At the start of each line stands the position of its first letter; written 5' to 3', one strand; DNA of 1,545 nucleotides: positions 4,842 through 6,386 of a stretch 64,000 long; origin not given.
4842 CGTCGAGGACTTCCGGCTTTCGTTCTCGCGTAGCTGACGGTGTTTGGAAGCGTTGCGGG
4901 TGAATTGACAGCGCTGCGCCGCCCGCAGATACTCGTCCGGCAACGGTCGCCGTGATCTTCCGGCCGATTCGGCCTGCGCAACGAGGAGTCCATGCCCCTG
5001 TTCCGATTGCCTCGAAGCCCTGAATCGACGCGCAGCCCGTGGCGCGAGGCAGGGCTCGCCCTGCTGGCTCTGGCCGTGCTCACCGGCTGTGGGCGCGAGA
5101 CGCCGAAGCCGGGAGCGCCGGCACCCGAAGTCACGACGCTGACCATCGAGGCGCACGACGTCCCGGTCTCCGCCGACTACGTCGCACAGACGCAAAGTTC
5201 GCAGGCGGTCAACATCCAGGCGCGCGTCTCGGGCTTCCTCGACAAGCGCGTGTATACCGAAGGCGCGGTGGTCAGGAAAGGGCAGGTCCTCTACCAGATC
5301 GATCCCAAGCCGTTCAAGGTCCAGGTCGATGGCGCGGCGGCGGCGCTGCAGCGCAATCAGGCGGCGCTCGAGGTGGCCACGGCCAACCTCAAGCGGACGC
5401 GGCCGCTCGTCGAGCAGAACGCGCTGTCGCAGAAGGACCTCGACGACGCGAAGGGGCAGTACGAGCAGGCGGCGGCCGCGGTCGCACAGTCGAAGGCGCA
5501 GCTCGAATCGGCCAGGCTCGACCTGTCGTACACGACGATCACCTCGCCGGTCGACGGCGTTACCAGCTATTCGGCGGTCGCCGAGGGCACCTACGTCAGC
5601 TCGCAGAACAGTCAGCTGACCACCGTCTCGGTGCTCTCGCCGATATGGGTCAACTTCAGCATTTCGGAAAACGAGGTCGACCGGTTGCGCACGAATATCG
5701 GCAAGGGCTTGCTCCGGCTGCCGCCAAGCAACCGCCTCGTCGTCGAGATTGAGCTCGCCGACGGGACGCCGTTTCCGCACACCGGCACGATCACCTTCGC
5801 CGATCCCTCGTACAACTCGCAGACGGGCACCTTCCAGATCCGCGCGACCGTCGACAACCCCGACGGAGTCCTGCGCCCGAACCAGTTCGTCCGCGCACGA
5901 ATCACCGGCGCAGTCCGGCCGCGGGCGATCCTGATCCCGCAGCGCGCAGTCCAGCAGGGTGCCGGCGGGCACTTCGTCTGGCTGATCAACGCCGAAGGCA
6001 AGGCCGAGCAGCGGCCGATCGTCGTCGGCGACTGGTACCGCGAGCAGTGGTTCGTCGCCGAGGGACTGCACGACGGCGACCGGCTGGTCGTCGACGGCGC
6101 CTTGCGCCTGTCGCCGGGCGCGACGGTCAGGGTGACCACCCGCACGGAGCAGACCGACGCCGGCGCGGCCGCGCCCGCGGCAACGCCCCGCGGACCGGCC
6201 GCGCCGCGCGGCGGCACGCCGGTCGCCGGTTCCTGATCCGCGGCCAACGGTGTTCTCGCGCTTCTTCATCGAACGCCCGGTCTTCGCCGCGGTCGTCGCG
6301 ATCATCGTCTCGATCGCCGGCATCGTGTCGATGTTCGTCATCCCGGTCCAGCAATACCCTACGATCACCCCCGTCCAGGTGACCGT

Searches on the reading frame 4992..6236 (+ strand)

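Call 40: search_protein_families(library=pfam, proteins=[window:4992-6236:+], max_evalue=0.001)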
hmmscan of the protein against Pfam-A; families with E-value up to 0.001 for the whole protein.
window:4992-6236:+ (414 aa): 3 families
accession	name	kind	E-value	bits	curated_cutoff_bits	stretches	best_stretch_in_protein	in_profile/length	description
PF16576.10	HlyD_D23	-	2.6e-20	73.1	30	1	67-300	14-214/214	Barrel-sandwich domain of CusB or HlyD membrane-fusion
PF13437.12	HlyD_3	-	6.1e-12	46.7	22.2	1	182-294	1-103/106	HlyD family secretion protein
PF13533.13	Biotin_lipoyl_2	-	0.00018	21.7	29.8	1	73-104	1-32/32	Biotin-lipoyl like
